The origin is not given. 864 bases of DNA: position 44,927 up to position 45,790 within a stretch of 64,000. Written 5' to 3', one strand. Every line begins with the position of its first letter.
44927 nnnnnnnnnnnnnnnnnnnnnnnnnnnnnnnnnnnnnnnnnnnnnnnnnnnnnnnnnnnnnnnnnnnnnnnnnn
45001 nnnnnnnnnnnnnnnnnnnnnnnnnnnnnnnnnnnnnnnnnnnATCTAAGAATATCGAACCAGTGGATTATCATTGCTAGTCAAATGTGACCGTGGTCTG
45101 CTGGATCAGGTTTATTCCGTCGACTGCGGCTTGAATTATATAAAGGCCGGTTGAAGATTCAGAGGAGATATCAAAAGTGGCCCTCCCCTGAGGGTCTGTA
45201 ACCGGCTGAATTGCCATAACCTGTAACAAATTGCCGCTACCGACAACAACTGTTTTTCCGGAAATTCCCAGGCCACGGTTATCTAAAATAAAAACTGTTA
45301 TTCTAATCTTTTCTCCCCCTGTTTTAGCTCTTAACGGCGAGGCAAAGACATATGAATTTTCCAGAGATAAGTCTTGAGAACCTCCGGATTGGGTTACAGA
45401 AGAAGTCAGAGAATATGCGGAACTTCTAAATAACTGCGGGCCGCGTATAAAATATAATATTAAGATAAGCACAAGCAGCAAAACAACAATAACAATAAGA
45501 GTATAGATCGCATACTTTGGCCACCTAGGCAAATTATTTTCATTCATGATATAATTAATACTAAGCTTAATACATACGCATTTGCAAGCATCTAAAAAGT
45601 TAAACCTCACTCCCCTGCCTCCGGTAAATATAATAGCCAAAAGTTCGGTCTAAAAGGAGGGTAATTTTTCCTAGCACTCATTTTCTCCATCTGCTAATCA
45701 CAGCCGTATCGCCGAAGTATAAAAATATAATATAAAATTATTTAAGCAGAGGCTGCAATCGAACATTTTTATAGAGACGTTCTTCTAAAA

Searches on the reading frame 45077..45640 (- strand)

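Call 12: search_protein_families(library=pfam, proteins=[window:45077-45640:-], max_evalue=0.01)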
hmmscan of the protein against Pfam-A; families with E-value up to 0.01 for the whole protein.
window:45077-45640:- (187 aa): 2 families
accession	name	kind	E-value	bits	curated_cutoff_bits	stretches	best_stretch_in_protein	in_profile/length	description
PF02369.22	Big_1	-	1.7e-07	31.7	34.9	1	108-186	15-92/93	Bacterial Ig-like domain (group 1)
PF09134.16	Invasin_D3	-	4.3e-05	24.4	33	1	100-186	9-95/98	Invasin, domain 3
